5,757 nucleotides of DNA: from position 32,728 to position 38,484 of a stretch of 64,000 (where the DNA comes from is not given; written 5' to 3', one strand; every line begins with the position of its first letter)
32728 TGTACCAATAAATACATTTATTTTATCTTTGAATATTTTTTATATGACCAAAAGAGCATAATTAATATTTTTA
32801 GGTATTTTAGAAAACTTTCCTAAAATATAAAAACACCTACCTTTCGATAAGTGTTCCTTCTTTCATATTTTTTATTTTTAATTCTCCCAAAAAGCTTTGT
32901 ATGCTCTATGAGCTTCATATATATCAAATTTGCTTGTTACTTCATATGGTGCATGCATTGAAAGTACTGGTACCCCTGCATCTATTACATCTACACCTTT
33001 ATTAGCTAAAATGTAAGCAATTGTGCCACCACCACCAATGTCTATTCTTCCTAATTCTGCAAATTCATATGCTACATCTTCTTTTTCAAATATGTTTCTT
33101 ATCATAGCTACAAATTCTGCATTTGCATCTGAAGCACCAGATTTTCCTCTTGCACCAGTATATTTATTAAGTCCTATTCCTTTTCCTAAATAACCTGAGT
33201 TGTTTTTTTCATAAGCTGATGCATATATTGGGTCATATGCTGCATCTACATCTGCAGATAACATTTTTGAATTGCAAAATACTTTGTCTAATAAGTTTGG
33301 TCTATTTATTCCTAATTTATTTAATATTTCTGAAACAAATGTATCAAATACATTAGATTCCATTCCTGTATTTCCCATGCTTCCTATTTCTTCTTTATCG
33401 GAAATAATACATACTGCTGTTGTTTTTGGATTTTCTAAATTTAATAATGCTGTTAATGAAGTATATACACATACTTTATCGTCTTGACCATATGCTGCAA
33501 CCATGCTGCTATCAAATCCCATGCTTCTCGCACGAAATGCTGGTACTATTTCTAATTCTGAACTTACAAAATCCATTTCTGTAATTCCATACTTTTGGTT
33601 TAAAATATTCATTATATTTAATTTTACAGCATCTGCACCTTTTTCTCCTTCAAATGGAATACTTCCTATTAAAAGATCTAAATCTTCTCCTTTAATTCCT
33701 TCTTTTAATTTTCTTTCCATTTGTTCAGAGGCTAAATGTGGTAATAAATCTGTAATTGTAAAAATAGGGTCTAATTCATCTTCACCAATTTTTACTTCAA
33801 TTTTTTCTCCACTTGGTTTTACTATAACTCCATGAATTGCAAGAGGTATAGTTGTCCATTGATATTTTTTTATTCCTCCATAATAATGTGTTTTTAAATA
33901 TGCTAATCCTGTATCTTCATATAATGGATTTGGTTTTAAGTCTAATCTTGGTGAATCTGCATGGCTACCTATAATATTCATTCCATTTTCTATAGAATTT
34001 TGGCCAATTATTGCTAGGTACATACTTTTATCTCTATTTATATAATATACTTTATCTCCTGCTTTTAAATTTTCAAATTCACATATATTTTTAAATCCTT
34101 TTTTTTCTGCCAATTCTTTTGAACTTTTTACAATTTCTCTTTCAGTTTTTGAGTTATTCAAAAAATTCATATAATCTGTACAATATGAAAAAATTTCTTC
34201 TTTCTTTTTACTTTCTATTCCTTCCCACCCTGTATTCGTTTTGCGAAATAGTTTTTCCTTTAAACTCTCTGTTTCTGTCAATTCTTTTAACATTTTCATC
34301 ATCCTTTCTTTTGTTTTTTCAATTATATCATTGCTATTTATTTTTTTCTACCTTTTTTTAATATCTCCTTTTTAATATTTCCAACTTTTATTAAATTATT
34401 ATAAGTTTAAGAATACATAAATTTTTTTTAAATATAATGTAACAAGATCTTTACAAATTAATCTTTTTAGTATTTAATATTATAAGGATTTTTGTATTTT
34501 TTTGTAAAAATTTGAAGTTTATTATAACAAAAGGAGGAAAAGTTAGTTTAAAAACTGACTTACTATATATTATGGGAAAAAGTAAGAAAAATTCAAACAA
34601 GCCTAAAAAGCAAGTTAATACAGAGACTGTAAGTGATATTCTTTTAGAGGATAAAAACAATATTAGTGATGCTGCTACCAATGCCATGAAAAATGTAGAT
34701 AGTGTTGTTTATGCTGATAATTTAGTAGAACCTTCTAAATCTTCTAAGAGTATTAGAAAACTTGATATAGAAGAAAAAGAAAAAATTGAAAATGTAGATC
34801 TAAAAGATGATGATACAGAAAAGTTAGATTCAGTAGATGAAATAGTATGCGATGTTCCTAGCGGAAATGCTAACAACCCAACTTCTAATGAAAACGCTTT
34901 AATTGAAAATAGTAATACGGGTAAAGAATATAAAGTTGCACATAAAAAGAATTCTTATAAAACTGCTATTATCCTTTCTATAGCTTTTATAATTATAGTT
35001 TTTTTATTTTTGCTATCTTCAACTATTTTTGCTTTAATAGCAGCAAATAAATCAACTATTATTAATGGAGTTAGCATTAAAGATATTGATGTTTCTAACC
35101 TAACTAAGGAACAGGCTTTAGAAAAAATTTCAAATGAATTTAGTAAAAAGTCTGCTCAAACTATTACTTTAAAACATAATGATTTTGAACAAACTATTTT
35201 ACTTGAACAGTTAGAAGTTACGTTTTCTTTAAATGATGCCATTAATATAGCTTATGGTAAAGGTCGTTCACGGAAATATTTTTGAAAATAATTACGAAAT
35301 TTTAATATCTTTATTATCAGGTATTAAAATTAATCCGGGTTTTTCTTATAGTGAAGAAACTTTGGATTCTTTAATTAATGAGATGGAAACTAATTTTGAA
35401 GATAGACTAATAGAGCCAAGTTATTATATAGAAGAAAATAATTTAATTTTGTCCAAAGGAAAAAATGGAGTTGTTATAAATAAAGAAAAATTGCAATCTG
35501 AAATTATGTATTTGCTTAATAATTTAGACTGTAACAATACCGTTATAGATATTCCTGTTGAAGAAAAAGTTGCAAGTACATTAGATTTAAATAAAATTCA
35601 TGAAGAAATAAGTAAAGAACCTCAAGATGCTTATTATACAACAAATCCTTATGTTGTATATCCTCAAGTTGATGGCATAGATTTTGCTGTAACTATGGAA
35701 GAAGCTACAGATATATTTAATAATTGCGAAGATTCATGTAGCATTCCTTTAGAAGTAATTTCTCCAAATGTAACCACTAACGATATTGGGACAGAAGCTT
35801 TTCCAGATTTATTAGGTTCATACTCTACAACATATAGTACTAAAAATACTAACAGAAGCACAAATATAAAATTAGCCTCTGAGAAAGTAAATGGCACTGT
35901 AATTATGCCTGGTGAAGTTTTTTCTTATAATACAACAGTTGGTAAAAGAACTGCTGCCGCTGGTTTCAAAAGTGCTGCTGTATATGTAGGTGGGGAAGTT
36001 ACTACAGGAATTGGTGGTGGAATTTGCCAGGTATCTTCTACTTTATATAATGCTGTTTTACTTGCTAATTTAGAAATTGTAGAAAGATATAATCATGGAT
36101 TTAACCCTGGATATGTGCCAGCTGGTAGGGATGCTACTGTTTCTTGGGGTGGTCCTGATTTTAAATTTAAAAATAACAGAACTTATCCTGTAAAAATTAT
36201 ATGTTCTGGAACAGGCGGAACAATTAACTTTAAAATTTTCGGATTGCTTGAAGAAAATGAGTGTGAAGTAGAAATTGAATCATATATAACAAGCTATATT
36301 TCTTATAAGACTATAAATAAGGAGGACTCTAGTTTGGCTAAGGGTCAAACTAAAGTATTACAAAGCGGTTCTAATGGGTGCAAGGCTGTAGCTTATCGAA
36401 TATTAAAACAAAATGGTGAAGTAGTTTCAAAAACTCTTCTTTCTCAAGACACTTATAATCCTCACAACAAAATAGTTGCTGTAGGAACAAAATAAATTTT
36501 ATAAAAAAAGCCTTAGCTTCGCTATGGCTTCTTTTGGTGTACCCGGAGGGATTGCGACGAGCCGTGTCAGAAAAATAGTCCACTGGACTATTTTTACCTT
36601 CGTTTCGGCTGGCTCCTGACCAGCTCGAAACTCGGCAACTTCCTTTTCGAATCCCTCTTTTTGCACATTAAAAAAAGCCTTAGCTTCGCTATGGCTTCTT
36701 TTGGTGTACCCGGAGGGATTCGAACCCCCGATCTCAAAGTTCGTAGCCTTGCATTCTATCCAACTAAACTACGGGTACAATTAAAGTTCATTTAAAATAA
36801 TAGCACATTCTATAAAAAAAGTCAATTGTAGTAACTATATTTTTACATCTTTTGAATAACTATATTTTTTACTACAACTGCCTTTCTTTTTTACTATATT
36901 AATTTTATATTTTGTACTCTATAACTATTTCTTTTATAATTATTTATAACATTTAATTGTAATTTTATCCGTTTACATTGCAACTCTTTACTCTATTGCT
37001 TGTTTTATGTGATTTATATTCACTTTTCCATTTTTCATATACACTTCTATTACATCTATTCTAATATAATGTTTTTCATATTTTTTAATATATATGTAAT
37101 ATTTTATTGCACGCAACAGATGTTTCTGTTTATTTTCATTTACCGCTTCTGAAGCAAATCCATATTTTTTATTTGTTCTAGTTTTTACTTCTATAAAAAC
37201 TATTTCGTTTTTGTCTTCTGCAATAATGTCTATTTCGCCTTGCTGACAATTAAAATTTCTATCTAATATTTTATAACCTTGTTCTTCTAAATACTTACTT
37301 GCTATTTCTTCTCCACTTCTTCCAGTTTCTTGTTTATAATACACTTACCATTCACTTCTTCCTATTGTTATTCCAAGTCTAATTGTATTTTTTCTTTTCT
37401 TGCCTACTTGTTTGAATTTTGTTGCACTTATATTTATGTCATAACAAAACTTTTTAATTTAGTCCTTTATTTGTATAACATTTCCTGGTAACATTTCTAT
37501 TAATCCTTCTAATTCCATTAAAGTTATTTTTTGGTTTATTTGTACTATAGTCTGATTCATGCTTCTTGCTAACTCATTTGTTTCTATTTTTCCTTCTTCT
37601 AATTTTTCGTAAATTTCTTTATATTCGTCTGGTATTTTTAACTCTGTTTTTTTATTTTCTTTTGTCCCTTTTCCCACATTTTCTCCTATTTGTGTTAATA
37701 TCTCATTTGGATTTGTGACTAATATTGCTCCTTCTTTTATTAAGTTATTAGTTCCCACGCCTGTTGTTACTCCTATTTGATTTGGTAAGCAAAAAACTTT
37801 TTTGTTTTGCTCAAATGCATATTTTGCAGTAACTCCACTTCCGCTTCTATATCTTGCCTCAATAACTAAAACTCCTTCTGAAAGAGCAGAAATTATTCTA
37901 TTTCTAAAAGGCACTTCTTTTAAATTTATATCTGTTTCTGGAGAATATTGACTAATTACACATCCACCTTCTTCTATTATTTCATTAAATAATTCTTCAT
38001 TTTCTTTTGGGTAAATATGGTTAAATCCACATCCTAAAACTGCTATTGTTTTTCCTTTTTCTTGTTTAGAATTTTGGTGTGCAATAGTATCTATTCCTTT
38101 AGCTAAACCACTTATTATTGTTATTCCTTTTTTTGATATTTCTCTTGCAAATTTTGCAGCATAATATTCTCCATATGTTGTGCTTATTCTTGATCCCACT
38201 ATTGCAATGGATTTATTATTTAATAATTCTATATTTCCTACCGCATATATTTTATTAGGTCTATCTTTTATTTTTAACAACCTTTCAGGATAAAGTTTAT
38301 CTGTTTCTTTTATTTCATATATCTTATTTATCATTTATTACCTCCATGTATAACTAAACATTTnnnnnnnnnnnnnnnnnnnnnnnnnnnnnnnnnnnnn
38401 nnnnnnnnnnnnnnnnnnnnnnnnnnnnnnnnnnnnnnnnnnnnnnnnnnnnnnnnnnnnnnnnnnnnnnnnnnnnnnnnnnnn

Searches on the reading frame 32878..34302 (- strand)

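Call 20: search_protein_families(library=pfam, proteins=[window:32878-34302:-], max_evalue=0.001)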
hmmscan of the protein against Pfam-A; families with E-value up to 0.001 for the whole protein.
window:32878-34302:- (474 aa): 2 families
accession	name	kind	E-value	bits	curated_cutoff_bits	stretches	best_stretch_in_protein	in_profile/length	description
PF02127.20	Peptidase_M18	-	2e-90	304.2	24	1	47-472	1-432/432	Aminopeptidase I zinc metalloprotease (M18)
PF05343.19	Peptidase_M42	-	1.7e-09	37.6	23.2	0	362-464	200-289/292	M42 glutamyl aminopeptidase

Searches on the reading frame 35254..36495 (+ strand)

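Call 20: search_protein_families(library=pfam, proteins=[window:35254-36495:+], max_evalue=0.001)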
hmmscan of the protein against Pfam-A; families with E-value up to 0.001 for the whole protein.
window:35254-36495:+ (413 aa): 3 families
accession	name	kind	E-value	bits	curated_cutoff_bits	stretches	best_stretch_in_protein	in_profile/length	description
PF04294.18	VanW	-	3.1e-53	179.2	27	1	200-328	1-129/130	VanW like protein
PF07501.17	G5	-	1.5e-19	70.5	23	1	346-413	7-75/75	G5 domain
PF12229.13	PG_binding_4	-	5.8e-08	33.3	22.1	1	7-86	28-106/117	Putative peptidoglycan binding domain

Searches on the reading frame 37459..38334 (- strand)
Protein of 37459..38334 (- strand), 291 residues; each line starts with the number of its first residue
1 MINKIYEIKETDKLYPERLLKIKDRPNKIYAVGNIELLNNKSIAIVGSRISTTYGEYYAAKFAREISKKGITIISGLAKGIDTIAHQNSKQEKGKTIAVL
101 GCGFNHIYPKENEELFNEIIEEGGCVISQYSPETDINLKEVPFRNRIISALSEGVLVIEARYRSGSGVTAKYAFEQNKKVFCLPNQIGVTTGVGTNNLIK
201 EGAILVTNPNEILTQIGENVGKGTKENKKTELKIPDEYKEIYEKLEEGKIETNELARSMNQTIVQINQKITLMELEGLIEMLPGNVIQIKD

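Call 20: search_protein_families(library=pfam, proteins=[window:37459-38334:-], max_evalue=0.001)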
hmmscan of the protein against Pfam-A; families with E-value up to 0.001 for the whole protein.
window:37459-38334:- (291 aa): 3 families
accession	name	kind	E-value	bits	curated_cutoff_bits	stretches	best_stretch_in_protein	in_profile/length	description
PF02481.21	DNA_processg_A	-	3.4e-72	242.5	29.6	1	9-207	11-211/212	DNA recombination-mediator protein A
PF18306.6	LDcluster4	-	0.00027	21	26.3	0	42-188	3-125/151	SLOG cluster4 family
PF17782.7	DprA_WH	-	0.00084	19.8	22.9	0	235-285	11-61/61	DprA winged helix domain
